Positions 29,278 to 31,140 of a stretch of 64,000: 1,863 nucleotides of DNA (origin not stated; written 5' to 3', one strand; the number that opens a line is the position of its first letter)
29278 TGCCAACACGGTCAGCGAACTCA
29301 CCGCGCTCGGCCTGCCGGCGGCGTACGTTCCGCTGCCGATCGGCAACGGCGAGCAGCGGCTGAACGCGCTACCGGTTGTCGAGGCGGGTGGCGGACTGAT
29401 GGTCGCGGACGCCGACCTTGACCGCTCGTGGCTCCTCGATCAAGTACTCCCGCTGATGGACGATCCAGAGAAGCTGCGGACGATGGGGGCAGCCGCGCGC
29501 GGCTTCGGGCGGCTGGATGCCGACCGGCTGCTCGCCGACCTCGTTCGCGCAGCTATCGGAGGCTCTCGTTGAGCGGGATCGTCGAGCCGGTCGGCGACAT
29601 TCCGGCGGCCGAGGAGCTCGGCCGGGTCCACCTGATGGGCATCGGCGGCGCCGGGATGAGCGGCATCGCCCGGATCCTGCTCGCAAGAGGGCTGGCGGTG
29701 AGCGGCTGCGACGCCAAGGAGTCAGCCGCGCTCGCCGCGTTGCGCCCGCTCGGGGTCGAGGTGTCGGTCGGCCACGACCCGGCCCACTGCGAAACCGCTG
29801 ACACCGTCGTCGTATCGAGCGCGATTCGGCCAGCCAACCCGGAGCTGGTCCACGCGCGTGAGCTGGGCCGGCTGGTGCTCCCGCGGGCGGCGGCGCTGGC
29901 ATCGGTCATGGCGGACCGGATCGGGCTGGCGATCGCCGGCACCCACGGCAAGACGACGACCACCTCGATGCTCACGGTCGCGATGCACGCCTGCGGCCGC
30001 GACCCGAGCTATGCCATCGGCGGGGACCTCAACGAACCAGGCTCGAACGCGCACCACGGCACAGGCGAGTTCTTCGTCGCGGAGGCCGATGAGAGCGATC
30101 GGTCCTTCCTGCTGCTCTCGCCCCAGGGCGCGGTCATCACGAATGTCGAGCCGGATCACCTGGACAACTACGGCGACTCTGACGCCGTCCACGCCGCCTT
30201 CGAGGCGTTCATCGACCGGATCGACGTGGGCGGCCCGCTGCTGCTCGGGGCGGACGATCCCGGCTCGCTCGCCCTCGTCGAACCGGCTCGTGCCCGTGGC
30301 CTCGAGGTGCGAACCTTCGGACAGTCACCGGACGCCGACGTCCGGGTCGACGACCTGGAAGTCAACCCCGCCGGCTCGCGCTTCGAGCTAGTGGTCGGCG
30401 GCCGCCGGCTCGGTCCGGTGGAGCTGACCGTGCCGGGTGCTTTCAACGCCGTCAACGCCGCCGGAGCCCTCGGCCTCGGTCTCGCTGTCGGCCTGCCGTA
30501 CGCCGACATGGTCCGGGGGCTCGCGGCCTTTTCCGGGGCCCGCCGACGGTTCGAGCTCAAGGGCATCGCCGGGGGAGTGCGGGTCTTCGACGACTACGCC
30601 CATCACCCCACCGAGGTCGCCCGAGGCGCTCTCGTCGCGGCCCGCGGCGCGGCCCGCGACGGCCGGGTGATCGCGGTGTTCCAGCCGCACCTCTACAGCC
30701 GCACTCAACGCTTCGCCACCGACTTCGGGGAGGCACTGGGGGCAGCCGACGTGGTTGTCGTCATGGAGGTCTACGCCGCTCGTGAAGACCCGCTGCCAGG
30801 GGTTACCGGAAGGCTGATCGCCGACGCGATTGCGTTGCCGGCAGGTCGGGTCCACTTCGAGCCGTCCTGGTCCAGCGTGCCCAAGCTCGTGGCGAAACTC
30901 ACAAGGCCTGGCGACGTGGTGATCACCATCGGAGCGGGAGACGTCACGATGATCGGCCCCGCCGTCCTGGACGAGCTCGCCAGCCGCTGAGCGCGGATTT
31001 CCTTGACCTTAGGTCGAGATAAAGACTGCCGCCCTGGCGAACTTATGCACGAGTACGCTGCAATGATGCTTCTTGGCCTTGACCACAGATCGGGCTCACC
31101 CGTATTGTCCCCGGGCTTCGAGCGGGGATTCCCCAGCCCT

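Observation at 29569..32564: The dcw cluster lacks ftsQ: murC is followed by a 308-nt non-coding leader and then ftsZ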

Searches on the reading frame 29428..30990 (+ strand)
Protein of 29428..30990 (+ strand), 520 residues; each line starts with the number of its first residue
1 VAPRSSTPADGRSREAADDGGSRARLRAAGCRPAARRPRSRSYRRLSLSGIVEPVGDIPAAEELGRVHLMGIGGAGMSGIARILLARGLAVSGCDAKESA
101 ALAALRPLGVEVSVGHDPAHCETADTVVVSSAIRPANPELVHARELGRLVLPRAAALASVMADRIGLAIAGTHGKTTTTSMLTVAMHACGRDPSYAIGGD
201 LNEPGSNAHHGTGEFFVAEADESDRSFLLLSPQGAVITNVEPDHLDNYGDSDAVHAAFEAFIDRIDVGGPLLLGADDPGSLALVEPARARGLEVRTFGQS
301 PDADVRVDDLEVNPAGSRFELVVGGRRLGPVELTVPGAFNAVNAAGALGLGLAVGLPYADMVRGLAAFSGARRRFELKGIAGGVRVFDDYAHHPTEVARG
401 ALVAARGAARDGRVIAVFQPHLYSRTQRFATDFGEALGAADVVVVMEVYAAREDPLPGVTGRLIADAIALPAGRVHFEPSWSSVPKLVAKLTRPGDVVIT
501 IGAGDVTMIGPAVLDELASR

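Call 5: search_protein_families(library=pfam, proteins=[window:29428-30990:+], max_evalue=0.01)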
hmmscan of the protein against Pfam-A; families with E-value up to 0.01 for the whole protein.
window:29428-30990:+ (520 aa): 4 families
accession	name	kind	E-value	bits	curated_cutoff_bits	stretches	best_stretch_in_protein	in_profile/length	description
PF08245.18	Mur_ligase_M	-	8.9e-24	85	24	1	169-350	1-199/200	Mur ligase middle domain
PF01225.30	Mur_ligase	-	7.8e-23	81.1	21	1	67-163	2-93/95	Mur ligase family, catalytic domain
PF02875.26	Mur_ligase_C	-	1.7e-19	71.3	28.4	1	373-504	1-127/127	Mur ligase, glutamate ligase domain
PF21799.2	MurD-like_N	-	0.00088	19.9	27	1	67-147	3-83/88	Mur ligase MurD-like, N-terminal domain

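Call 36: find_homologous_proteins(query=window:29569-30990:+, max_evalue=1e-100)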
Query window:29569-30990:+ (473 aa): 7836 proteins with E <= 1e-100 among 8000 candidates; the best 120 are listed.
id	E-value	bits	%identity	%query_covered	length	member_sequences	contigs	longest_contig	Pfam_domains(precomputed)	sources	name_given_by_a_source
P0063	1.3e-270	916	92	99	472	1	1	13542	PF02875.27,PF08245.19,PF01225.31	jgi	jgi:UDP-N-acetylmuramate--alanine ligase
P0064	7.6e-266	901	93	95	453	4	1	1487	PF02875.27,PF08245.19,PF01225.31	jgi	jgi:UDP-N-acetylmuramate--alanine ligase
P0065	2.8e-265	899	89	100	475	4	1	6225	PF02875.27,PF08245.19,PF01225.31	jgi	jgi:UDP-N-acetylmuramate--alanine ligase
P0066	2.5e-262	889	89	100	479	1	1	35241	PF02875.27,PF08245.19,PF01225.31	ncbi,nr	ncbi:MAG TPA: UDP-N-acetylmuramate--L-alanine ligase [Mycobacteriales bacterium]|nr:UDP-N-acetylmura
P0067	2.9e-260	882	87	100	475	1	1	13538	PF02875.27,PF08245.19,PF01225.31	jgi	jgi:UDP-N-acetylmuramate--alanine ligase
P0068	3.5e-259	879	87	100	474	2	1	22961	PF02875.27,PF08245.19,PF01225.31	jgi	jgi:UDP-N-acetylmuramate--alanine ligase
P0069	2.9e-251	852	88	95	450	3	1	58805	PF02875.27,PF08245.19,PF01225.31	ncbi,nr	ncbi:MAG TPA: UDP-N-acetylmuramate--L-alanine ligase [Mycobacteriales bacterium]|nr:UDP-N-acetylmura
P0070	4.7e-249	845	83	100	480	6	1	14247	PF02875.27,PF08245.19,PF01225.31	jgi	jgi:UDP-N-acetylmuramate--alanine ligase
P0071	1.2e-248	844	84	100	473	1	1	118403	PF02875.27,PF08245.19,PF01225.31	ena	-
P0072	4.4e-247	839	84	99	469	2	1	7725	PF02875.27,PF08245.19,PF01225.31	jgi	jgi:UDP-N-acetylmuramate--alanine ligase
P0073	9.2e-246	834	83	99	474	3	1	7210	PF02875.27,PF08245.19,PF01225.31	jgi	jgi:UDP-N-acetylmuramate--alanine ligase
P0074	3.9e-245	832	83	100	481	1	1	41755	PF02875.27,PF08245.19,PF01225.31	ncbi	-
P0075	2.1e-243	827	83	99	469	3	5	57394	PF02875.27,PF08245.19,PF01225.31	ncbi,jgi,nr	ncbi:MAG TPA: UDP-N-acetylmuramate--L-alanine ligase [Mycobacteriales bacterium]|jgi:UDP-N-acetylmur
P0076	3.7e-239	813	81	99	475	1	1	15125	PF02875.27,PF08245.19,PF01225.31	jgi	jgi:UDP-N-acetylmuramate--alanine ligase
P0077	3.8e-237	806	81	100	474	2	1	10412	PF02875.27,PF08245.19,PF01225.31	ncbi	-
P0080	6.9e-235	799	80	100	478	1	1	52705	PF02875.27,PF08245.19,PF01225.31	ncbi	-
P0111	4.1e-222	756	76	99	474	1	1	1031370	PF02875.27,PF08245.19,PF01225.31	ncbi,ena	-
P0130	6.5e-216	736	74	99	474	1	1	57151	PF02875.27,PF08245.19,PF01225.31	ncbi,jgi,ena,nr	ncbi:MAG TPA: UDP-N-acetylmuramate--L-alanine ligase [Mycobacteriales bacterium]|nr:UDP-N-acetylmura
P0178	1.0e-201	689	70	99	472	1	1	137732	PF02875.27,PF08245.19,PF01225.31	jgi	jgi:UDP-N-acetylmuramate--alanine ligase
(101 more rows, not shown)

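Call 37: find_encoding_contigs(protein=P0063, flank=10000, max_places=1)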
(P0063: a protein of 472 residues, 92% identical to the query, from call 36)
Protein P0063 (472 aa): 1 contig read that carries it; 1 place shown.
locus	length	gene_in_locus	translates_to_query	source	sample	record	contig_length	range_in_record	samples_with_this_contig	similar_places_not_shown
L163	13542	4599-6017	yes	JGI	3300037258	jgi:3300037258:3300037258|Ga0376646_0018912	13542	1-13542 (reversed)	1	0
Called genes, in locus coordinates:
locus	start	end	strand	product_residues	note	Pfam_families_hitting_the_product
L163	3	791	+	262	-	?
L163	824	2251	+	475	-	PF21799:MurD-like_N, PF08245:Mur_ligase_M, PF02875:Mur_ligase_C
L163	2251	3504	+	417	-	PF01098:FTSW_RODA_SPOVE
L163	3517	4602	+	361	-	PF03033:Glyco_transf_28, PF13579:Glyco_trans_4_4, PF04101:Glyco_tran_28_C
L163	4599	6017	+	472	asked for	PF01225:Mur_ligase, PF08245:Mur_ligase_M, PF02875:Mur_ligase_C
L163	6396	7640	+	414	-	PF00091:Tubulin, PF12327:FtsZ_C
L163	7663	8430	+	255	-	PF02578:Cu-oxidase_4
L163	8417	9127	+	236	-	PF01168:Ala_racemase_N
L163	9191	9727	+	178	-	PF04472:SepF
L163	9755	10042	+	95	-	PF02325:CCB3_YggT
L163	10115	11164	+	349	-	PF05103:DivIVA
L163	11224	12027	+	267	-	-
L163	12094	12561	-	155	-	-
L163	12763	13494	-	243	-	PF19302:DUF5915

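Call 38: find_encoding_contigs(protein=P0066, flank=10000, max_places=1)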
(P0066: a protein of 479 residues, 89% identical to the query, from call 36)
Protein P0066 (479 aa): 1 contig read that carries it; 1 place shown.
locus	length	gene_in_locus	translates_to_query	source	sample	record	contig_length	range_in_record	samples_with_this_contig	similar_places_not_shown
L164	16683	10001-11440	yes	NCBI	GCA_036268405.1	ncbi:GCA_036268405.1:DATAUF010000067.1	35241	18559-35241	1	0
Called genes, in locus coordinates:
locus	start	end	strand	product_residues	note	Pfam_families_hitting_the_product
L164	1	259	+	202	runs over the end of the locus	-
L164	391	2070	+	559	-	PF03717:PBP_dimer, PF00905:Transpeptidase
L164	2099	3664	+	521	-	PF01225:Mur_ligase (weak), PF08245:Mur_ligase_M, PF02875:Mur_ligase_C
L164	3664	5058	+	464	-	PF08245:Mur_ligase_M, PF02875:Mur_ligase_C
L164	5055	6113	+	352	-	PF00953:Glycos_transf_4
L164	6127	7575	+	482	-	PF21799:MurD-like_N, PF08245:Mur_ligase_M, PF02875:Mur_ligase_C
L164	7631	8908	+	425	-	PF01098:FTSW_RODA_SPOVE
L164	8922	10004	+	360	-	PF03033:Glyco_transf_28, PF13579:Glyco_trans_4_4 (weak), PF04101:Glyco_tran_28_C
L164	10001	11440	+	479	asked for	PF01225:Mur_ligase, PF08245:Mur_ligase_M, PF02875:Mur_ligase_C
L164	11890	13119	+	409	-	PF00091:Tubulin, PF12327:FtsZ_C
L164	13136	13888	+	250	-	PF02578:Cu-oxidase_4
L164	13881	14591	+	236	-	PF01168:Ala_racemase_N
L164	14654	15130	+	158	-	PF04472:SepF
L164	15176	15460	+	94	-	PF02325:CCB3_YggT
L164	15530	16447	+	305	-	PF05103:DivIVA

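Call 39: find_encoding_contigs(protein=P0071, flank=10000, max_places=1)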
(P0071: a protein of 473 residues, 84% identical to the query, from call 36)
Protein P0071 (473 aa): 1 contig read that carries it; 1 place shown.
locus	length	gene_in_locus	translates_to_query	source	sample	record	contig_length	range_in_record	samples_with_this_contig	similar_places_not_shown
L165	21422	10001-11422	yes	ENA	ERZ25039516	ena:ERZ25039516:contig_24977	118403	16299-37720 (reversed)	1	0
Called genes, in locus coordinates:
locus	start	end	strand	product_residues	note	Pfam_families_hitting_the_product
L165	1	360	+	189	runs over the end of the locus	-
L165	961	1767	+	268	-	PF00905:Transpeptidase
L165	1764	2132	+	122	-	PF00905:Transpeptidase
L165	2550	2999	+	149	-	PF08245:Mur_ligase_M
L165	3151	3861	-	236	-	-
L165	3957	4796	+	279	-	PF08245:Mur_ligase_M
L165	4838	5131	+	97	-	PF02875:Mur_ligase_C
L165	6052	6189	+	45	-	-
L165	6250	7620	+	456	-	PF21799:MurD-like_N (faint), PF08245:Mur_ligase_M, PF02875:Mur_ligase_C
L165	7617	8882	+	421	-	PF01098:FTSW_RODA_SPOVE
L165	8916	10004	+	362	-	PF03033:Glyco_transf_28, PF13579:Glyco_trans_4_4, PF04101:Glyco_tran_28_C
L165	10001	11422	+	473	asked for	PF01225:Mur_ligase, PF08245:Mur_ligase_M, PF02875:Mur_ligase_C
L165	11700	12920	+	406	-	PF00091:Tubulin, PF12327:FtsZ_C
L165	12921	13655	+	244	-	PF02578:Cu-oxidase_4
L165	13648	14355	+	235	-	PF01168:Ala_racemase_N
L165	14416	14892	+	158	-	PF04472:SepF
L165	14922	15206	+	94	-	PF02325:CCB3_YggT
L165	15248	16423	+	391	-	-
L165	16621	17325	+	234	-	-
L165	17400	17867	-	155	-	-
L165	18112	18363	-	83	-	PF19302:DUF5915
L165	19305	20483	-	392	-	PF00133:tRNA-synt_1, PF09334:tRNA-synt_1g (faint), PF00133:tRNA-synt_1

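Call 40: find_encoding_contigs(protein=P0080, flank=10000, max_places=1)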
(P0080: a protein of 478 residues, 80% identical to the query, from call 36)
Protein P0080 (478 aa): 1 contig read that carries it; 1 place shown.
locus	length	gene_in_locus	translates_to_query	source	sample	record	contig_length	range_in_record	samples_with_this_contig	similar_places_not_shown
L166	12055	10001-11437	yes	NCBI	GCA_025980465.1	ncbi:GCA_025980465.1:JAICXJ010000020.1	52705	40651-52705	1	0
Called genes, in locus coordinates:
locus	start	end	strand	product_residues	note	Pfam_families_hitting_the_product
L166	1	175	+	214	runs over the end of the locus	-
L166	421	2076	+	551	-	PF03717:PBP_dimer, PF00905:Transpeptidase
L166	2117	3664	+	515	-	PF01225:Mur_ligase (weak), PF08245:Mur_ligase_M, PF02875:Mur_ligase_C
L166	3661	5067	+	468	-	PF01225:Mur_ligase (weak), PF08245:Mur_ligase_M, PF02875:Mur_ligase_C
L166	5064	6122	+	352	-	PF00953:Glycos_transf_4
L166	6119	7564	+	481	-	PF21799:MurD-like_N, PF08245:Mur_ligase_M, PF02875:Mur_ligase_C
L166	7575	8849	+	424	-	PF01098:FTSW_RODA_SPOVE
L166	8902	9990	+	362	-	PF03033:Glyco_transf_28, PF13579:Glyco_trans_4_4 (weak), PF04101:Glyco_tran_28_C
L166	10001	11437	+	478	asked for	PF01225:Mur_ligase, PF08245:Mur_ligase_M, PF02875:Mur_ligase_C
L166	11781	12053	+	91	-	?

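Call 41: find_encoding_contigs(protein=P0111, flank=10000, max_places=1)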
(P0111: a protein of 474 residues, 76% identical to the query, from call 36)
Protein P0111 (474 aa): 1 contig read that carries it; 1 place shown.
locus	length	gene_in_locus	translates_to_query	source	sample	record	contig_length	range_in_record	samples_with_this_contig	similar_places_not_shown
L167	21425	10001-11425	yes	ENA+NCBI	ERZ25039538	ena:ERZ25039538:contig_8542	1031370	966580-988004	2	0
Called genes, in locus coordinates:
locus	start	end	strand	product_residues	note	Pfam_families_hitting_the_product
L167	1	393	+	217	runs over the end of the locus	-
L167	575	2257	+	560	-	PF03717:PBP_dimer, PF21922:PBP_dimer_2 (faint), PF00905:Transpeptidase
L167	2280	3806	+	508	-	PF01225:Mur_ligase (weak), PF08245:Mur_ligase_M, PF02875:Mur_ligase_C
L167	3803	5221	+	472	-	PF01225:Mur_ligase (faint), PF08245:Mur_ligase_M, PF02875:Mur_ligase_C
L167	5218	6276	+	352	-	PF00953:Glycos_transf_4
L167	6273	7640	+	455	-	PF21799:MurD-like_N, PF08245:Mur_ligase_M, PF02875:Mur_ligase_C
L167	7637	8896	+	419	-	PF01098:FTSW_RODA_SPOVE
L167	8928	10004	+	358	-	PF03033:Glyco_transf_28, PF13579:Glyco_trans_4_4 (weak), PF04101:Glyco_tran_28_C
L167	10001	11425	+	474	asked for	PF01225:Mur_ligase, PF08245:Mur_ligase_M, PF02875:Mur_ligase_C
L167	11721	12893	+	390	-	PF00091:Tubulin, PF12327:FtsZ_C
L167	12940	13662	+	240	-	PF02578:Cu-oxidase_4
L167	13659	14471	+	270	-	PF01168:Ala_racemase_N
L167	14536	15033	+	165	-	PF04472:SepF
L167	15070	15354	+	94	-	PF02325:CCB3_YggT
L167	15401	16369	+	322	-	-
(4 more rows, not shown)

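Call 42: find_encoding_contigs(protein=P0130, flank=10000, max_places=1)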
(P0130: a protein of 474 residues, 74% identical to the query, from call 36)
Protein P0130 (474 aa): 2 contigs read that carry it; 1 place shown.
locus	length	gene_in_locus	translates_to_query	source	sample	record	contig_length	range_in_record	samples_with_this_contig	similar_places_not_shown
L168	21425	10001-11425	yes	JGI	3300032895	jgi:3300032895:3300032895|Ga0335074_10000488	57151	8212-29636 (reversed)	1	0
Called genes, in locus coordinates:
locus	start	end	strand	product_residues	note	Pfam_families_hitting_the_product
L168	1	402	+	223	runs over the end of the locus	-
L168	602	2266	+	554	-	PF03717:PBP_dimer, PF00905:Transpeptidase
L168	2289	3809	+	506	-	PF01225:Mur_ligase, PF08245:Mur_ligase_M, PF02875:Mur_ligase_C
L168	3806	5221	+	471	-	PF01225:Mur_ligase (weak), PF08245:Mur_ligase_M, PF02875:Mur_ligase_C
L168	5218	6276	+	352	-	PF00953:Glycos_transf_4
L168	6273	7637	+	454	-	PF21799:MurD-like_N, PF08245:Mur_ligase_M, PF02875:Mur_ligase_C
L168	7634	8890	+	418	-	PF01098:FTSW_RODA_SPOVE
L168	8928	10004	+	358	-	PF03033:Glyco_transf_28, PF13579:Glyco_trans_4_4 (weak), PF04101:Glyco_tran_28_C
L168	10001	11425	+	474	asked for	PF01225:Mur_ligase, PF08245:Mur_ligase_M, PF02875:Mur_ligase_C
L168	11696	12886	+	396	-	PF00091:Tubulin, PF12327:FtsZ_C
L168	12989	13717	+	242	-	PF02578:Cu-oxidase_4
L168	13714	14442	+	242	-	PF01168:Ala_racemase_N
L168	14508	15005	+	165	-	PF04472:SepF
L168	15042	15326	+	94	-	PF02325:CCB3_YggT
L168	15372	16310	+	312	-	-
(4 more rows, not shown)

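Call 43: find_encoding_contigs(protein=P0178, flank=10000, max_places=1)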
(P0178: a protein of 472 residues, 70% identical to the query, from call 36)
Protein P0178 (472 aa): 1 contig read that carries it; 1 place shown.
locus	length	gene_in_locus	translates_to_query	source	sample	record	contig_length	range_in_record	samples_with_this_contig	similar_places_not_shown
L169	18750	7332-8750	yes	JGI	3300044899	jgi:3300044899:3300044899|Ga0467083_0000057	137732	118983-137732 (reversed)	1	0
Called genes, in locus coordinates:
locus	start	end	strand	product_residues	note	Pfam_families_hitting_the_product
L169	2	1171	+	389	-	?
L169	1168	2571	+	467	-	PF01225:Mur_ligase, PF08245:Mur_ligase_M, PF02875:Mur_ligase_C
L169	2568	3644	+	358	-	PF00953:Glycos_transf_4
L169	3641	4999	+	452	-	PF21799:MurD-like_N, PF08245:Mur_ligase_M, PF02875:Mur_ligase_C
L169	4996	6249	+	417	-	PF01098:FTSW_RODA_SPOVE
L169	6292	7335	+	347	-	PF03033:Glyco_transf_28, PF13439:Glyco_transf_4 (weak), PF13579:Glyco_trans_4_4, PF04101:Glyco_tran_28_C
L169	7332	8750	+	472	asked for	PF01225:Mur_ligase, PF08245:Mur_ligase_M, PF02875:Mur_ligase_C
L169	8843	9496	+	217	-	PF08478:POTRA_1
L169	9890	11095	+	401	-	PF00091:Tubulin, PF12327:FtsZ_C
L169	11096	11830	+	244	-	PF02578:Cu-oxidase_4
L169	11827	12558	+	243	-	PF01168:Ala_racemase_N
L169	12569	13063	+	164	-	PF04472:SepF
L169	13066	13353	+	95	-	PF02325:CCB3_YggT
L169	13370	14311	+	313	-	-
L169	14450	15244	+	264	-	-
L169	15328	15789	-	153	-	-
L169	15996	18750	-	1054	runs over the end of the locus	PF00133:tRNA-synt_1, PF09334:tRNA-synt_1g (faint), PF08264:Anticodon_1, PF19302:DUF5915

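Call 53: find_homologous_proteins(query=L169:8843-9493:+, max_evalue=1e-10)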
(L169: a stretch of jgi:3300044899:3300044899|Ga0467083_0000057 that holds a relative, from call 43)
Query L169:8843-9493:+ (217 aa): 154 proteins with E <= 1e-10 among 8000 candidates; the best 120 are listed.
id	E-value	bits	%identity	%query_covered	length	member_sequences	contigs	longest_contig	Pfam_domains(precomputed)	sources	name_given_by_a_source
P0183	8.3e-126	436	100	100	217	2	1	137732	PF08478.16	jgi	jgi:cell division protein FtsQ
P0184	4.1e-90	319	76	95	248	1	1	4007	PF08478.16,PF03799.21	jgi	jgi:cell division protein FtsQ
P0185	1.7e-88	314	75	95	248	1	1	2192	PF08478.16,PF03799.21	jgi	jgi:cell division protein FtsQ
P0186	3.0e-88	313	76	99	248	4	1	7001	PF08478.16,PF03799.21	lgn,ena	-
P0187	6.1e-88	312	74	94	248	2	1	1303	PF08478.16,PF03799.21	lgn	-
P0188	1.4e-87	311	75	99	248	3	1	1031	PF08478.16,PF03799.21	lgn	-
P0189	2.1e-87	311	73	94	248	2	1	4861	PF08478.16,PF03799.21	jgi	-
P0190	2.3e-87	310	77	95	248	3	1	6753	PF08478.16,PF03799.21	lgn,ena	-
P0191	2.7e-87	310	75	99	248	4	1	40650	PF08478.16,PF03799.21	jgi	jgi:cell division protein FtsQ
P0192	5.6e-87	309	74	97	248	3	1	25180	PF08478.16,PF03799.21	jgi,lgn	jgi:cell division protein FtsQ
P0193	1.8e-86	307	74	94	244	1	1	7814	PF08478.16,PF03799.21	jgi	jgi:cell division protein FtsQ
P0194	1.4e-85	305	74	99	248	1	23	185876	PF08478.16,PF03799.21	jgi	jgi:cell division protein FtsQ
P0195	1.1e-84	302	75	95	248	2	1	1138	PF08478.16,PF03799.21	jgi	-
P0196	4.8e-83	296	70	99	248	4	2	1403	PF08478.16,PF03799.21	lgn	-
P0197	1.8e-82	294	70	99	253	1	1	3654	PF08478.16,PF03799.21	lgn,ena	-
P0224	2.4e-48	183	50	99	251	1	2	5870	PF08478.16,PF03799.21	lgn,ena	-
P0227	1.7e-47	180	52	98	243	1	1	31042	PF08478.16,PF03799.21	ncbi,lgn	-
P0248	9.2e-45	171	53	92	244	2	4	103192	PF08478.16,PF03799.21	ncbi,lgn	-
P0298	9.6e-29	119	47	85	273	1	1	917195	PF08478.16,PF03799.21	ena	-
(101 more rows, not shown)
